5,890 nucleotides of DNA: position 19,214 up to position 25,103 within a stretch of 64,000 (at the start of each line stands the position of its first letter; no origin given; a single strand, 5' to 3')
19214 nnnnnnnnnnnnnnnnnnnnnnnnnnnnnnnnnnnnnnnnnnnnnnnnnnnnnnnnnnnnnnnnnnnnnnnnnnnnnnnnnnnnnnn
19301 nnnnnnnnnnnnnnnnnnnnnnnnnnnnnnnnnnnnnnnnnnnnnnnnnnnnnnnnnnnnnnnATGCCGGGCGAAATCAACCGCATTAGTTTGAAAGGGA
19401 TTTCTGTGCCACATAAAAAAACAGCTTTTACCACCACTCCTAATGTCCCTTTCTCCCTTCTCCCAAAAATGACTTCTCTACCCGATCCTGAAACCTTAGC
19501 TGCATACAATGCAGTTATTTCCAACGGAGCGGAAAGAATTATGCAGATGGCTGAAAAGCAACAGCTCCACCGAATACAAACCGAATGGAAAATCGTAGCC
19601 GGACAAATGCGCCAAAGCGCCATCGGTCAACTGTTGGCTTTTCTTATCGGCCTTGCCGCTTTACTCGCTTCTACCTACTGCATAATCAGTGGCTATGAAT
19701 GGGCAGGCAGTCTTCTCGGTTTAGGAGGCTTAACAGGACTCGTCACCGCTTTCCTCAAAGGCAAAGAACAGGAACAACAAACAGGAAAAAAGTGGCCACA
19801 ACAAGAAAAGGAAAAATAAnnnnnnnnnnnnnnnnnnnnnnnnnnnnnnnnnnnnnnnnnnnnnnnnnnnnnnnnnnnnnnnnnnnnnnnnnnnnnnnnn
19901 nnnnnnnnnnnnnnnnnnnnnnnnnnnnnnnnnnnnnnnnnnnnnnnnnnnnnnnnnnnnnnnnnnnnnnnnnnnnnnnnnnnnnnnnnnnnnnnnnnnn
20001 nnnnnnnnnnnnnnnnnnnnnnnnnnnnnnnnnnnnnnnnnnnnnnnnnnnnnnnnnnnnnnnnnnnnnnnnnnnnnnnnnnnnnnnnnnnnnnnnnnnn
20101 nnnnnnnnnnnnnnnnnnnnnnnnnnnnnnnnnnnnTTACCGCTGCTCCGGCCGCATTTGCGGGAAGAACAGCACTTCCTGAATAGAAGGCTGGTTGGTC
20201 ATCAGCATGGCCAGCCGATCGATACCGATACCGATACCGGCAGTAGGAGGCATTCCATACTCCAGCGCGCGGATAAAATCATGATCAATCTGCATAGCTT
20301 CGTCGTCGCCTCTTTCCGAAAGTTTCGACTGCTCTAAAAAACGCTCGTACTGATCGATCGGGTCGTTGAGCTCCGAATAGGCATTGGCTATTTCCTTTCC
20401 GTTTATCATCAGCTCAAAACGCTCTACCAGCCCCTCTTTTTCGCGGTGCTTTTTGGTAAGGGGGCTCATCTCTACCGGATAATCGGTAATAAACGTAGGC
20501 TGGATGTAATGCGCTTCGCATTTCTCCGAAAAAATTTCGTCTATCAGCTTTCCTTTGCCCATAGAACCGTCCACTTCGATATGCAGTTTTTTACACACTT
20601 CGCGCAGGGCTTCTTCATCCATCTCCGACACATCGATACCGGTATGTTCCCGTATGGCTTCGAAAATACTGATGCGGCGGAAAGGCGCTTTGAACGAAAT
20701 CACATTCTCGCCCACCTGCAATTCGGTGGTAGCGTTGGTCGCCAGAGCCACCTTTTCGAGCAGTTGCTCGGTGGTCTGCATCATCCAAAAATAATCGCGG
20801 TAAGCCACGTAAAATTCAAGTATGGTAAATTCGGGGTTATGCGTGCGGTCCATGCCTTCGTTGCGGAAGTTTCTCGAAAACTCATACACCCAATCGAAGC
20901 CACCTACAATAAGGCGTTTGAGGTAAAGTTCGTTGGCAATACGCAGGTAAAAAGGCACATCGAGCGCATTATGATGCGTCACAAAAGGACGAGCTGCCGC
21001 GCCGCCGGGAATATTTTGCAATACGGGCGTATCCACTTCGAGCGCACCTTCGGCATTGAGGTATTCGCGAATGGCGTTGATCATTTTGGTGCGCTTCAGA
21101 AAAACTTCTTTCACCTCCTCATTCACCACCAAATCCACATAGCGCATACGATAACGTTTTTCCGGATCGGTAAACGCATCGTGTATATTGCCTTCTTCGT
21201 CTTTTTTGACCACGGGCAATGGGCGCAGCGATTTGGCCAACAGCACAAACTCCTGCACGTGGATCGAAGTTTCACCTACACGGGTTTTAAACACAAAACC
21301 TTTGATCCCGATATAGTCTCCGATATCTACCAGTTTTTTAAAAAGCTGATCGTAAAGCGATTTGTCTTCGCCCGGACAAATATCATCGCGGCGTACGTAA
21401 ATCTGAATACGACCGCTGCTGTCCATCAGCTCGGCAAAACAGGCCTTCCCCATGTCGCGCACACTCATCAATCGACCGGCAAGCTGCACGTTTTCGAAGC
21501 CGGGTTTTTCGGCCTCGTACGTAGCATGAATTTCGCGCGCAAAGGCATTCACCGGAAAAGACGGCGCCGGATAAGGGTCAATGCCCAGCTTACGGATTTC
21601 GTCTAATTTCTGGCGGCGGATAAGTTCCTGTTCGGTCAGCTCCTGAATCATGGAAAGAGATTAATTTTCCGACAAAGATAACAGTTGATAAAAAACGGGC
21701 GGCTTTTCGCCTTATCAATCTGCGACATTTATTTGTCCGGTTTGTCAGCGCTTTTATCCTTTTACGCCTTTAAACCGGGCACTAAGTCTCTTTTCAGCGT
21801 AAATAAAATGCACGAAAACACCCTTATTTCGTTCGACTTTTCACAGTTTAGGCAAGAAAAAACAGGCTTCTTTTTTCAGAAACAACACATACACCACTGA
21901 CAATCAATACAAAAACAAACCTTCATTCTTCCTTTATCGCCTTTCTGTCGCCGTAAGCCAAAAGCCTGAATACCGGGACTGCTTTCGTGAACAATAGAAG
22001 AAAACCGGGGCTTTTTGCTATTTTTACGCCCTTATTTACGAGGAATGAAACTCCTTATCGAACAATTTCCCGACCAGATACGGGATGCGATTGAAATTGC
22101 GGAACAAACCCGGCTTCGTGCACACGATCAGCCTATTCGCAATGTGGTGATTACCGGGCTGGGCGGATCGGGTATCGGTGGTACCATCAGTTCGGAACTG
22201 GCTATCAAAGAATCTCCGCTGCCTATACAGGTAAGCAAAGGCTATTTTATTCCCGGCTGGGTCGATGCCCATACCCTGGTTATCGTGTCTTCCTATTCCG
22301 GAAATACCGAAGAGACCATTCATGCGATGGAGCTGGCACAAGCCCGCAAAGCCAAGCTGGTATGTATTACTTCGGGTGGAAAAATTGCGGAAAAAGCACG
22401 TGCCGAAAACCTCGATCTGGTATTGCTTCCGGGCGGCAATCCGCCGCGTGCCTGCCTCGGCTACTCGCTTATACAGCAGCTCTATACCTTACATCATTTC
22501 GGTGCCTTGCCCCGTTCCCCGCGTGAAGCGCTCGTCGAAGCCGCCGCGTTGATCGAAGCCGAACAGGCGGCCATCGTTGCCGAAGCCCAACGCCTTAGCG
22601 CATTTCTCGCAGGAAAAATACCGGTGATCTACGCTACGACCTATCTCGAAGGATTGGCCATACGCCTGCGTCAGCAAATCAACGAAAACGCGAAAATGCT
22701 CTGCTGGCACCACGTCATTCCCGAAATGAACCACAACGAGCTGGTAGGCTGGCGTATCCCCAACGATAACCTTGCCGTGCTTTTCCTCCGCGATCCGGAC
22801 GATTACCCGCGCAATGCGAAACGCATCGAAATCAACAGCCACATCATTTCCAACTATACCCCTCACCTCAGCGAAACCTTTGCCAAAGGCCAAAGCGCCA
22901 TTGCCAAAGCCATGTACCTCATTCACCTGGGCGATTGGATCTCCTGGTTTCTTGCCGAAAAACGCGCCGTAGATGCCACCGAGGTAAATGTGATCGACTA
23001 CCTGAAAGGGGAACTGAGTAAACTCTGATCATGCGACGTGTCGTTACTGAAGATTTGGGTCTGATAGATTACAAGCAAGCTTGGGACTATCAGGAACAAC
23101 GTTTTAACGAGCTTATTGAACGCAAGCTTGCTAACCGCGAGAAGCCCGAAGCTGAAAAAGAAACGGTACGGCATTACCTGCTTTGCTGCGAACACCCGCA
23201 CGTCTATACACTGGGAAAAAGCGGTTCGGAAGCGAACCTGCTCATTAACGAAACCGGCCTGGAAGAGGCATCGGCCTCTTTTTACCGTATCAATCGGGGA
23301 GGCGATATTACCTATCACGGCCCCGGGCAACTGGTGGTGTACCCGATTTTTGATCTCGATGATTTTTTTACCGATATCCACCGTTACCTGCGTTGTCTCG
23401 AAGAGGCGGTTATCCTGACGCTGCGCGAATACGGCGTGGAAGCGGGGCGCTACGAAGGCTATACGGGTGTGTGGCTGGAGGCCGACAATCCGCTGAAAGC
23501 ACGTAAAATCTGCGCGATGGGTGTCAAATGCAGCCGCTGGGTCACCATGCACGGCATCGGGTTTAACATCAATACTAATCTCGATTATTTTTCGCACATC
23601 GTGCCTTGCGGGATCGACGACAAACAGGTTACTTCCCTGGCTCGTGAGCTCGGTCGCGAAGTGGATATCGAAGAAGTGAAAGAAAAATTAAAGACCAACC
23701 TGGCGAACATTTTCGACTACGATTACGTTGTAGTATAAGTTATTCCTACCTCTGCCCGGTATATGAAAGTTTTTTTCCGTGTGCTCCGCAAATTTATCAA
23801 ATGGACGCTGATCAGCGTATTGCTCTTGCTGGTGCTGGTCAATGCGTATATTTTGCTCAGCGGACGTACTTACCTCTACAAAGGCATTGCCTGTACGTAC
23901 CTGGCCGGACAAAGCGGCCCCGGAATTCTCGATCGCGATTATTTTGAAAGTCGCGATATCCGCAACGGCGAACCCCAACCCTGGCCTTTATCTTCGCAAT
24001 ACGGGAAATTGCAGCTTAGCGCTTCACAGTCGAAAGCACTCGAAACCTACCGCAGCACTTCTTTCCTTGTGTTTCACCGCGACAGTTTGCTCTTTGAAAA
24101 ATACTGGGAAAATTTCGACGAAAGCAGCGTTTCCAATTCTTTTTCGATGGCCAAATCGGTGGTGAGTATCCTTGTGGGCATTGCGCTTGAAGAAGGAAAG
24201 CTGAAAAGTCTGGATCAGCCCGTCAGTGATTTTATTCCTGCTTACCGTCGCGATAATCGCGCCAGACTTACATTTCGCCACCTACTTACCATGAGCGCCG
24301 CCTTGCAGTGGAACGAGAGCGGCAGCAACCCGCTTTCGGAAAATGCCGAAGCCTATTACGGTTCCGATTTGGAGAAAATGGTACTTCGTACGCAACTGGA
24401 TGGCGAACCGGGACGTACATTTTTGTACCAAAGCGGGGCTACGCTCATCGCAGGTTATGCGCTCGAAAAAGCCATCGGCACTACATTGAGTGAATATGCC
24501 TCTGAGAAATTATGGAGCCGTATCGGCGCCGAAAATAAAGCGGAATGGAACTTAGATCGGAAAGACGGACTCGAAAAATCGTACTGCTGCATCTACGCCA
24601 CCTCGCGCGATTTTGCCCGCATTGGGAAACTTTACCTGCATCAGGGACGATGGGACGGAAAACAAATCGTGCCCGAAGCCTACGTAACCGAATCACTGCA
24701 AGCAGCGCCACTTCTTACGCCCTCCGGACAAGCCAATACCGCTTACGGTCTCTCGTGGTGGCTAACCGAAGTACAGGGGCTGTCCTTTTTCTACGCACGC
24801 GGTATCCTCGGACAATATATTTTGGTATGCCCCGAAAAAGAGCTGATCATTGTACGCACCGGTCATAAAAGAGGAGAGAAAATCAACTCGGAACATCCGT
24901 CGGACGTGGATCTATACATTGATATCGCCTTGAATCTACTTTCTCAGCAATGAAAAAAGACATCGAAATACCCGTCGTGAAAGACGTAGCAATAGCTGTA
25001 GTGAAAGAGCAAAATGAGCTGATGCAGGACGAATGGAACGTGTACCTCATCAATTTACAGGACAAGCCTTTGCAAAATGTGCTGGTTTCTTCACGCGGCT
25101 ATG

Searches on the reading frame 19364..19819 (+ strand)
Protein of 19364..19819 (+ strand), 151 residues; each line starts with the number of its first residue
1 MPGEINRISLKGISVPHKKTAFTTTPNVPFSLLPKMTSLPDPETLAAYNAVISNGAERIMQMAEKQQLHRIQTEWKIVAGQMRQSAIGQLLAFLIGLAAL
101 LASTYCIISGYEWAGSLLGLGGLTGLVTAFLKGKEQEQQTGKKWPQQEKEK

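Call 7: search_protein_families(library=pfam, proteins=[window:19364-19819:+], max_evalue=0.01)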
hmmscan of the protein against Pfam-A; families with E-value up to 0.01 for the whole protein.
window:19364-19819:+ (151 aa): 1 family
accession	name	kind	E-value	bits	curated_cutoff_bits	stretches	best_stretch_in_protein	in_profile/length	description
PF10097.14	DUF2335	-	5e-17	62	25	1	40-89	1-50/50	Predicted membrane protein (DUF2335)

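Call 51: find_homologous_proteins(query=window:19364-19819:+, max_evalue=0.00001)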
Query window:19364-19819:+ (151 aa): 115 proteins with E <= 0.00001 among 304 candidates.
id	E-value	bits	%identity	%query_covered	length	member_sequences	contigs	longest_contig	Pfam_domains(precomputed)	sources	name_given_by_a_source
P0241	2.7e-93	327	100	100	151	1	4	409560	PF10097.15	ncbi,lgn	-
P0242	4.3e-42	161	71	74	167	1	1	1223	PF10097.15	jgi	jgi:uncharacterized membrane protein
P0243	1.5e-41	159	70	70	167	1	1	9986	PF10097.15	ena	-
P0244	2.0e-41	159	68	74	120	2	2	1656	PF10097.15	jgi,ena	jgi:uncharacterized membrane protein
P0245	2.1e-41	159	73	68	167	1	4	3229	PF10097.15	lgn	-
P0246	2.3e-41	159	70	70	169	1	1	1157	PF10097.15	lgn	-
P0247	4.7e-41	158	68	74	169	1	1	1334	PF10097.15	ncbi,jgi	jgi:uncharacterized membrane protein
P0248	4.9e-41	158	71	68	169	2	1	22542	PF10097.15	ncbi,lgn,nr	ncbi:MAG: DUF2335 domain-containing protein [Bacteroidetes bacterium]|nr:DUF2335 domain-containing p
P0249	4.9e-41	158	69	70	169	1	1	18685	PF10097.15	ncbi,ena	-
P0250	6.4e-41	157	67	73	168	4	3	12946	PF10097.15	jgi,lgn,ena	-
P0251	7.3e-41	157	68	74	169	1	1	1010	PF10097.15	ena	-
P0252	7.6e-41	157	70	68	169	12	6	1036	PF10097.15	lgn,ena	-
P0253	7.7e-41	157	65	74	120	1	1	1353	PF10097.15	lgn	-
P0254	1.0e-40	157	69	70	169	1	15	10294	PF10097.15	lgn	-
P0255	1.4e-40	156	70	68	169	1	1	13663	PF10097.15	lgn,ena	-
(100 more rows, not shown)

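Call 52: find_encoding_contigs(protein=P0248, flank=4000, max_places=3)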
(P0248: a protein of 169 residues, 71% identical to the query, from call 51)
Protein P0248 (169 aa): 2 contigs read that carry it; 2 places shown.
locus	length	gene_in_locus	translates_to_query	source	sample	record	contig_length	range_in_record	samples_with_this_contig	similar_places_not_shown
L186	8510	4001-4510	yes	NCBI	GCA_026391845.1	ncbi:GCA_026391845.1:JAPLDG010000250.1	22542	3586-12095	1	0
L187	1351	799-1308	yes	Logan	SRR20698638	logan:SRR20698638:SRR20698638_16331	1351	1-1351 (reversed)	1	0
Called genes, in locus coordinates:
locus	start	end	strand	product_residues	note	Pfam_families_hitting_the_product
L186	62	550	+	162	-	-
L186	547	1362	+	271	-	PF01807:Zn_ribbon_DnaG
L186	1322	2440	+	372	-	-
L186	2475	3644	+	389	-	-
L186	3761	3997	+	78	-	-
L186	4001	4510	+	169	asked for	PF10097:DUF2335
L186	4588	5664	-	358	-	PF13588:HSDR_N_2, PF04313:HSDR_N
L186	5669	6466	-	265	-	PF00520:Ion_trans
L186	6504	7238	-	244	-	-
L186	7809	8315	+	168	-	-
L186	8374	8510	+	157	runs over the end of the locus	-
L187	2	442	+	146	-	?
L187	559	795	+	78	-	-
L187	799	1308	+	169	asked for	PF10097:DUF2335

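Call 53: find_encoding_contigs(protein=P0243, flank=4000, max_places=3)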
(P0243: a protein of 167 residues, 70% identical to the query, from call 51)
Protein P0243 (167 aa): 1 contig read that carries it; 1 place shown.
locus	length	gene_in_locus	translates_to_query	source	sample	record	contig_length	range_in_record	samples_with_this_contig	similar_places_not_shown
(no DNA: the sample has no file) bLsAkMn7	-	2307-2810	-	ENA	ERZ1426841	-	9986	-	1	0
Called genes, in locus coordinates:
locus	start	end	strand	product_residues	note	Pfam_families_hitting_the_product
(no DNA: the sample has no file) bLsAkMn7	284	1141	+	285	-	PF03618:Kinase-PPPase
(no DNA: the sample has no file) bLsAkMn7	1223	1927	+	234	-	PF17415:NigD_C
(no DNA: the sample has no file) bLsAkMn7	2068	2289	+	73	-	-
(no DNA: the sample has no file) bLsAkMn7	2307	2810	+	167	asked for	PF10097:DUF2335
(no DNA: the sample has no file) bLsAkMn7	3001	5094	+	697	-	PF26549:Tricorn_N, PF26550:Tricorn_2nd, PF26549:Tricorn_N (weak), PF00756:Esterase, PF02129:Peptidase_S15 (weak), PF20434:BD-FAE, PF00561:Abhydrolase_1 (weak), PF00326:Peptidase_S9, +3 more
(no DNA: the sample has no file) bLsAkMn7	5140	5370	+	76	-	PF05635:23S_rRNA_IVP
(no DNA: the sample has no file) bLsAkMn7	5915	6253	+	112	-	-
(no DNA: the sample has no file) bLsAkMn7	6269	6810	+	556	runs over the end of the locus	PF02446:Glyco_hydro_77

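Call 64: search_protein_families(library=ncbifam, proteins=[window:19364-19819:+], max_evalue=0.01)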
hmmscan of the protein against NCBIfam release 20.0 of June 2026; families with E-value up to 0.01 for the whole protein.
window:19364-19819:+ (151 aa): 0 families

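Call 65: search_protein_families(library=padloc, proteins=[window:19364-19819:+], max_evalue=0.01)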
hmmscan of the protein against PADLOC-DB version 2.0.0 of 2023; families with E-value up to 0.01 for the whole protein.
window:19364-19819:+ (151 aa): 0 families

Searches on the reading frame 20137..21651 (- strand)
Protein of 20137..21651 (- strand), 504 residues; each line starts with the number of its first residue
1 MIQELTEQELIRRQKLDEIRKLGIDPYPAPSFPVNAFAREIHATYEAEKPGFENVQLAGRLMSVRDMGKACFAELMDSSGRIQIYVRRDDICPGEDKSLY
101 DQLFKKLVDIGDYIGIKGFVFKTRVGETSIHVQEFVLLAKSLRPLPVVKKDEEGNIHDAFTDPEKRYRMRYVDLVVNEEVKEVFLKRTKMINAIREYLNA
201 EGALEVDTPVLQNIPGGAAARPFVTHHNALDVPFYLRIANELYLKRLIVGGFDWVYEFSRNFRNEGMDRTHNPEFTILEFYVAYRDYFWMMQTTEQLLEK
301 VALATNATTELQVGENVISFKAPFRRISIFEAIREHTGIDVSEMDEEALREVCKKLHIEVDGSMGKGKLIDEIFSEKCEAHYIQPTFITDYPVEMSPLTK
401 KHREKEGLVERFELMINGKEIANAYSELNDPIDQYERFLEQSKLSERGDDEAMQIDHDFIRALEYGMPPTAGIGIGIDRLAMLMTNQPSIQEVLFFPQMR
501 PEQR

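Call 63: search_protein_families(library=pfam, proteins=[window:20137-21651:-], max_evalue=0.00001)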
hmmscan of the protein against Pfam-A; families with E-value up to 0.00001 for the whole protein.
window:20137-21651:- (504 aa): 2 families
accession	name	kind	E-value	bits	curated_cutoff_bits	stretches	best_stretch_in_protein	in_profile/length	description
PF00152.25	tRNA-synt_2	-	7.9e-92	308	25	1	163-499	2-307/308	tRNA synthetases class II (D, K and N)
PF01336.31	tRNA_anti-codon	-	5.9e-14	52.2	27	1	55-138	1-75/75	OB-fold nucleic acid binding domain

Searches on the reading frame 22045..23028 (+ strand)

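Call 59: search_protein_families(library=pfam, proteins=[window:22045-23028:+], max_evalue=0.00001)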
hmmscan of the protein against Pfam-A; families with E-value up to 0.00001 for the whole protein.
window:22045-23028:+ (327 aa): 2 families
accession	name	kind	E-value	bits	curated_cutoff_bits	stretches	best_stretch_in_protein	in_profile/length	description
PF10432.14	bact-PGI_C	-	7.6e-48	162.7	24.5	1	179-324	3-151/151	Bacterial phospho-glucose isomerase C-terminal SIS domain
PF01380.27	SIS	-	6.1e-07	29.7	25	1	73-116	51-96/131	SIS domain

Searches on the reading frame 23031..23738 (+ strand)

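Call 59: search_protein_families(library=pfam, proteins=[window:23031-23738:+], max_evalue=0.00001)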
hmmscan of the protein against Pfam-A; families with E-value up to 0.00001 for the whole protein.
window:23031-23738:+ (235 aa): 1 family
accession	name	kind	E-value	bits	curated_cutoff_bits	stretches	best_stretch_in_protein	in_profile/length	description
PF21948.1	LplA-B_cat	-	2.4e-49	168.4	27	1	42-224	17-199/200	Lipoyl protein ligase A/B catalytic domain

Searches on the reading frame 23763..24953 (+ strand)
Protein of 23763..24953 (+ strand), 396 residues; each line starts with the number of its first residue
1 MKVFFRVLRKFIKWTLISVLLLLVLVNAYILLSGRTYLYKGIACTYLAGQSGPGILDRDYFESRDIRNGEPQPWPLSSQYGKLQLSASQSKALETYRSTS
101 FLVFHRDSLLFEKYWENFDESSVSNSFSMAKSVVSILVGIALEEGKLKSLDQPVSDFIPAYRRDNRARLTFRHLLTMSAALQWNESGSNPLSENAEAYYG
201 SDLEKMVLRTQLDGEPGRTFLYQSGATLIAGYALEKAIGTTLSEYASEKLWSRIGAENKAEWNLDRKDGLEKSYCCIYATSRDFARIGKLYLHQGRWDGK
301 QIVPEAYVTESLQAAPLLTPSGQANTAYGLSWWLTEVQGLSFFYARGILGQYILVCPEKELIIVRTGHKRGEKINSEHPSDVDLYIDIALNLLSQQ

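Call 59: search_protein_families(library=pfam, proteins=[window:23763-24953:+], max_evalue=0.00001)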
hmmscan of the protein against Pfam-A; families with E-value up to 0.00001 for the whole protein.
window:23763-24953:+ (396 aa): 1 family
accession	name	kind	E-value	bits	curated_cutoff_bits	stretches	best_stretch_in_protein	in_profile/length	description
PF00144.29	Beta-lactamase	-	1.4e-30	107.1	27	1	97-368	15-309/329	Beta-lactamase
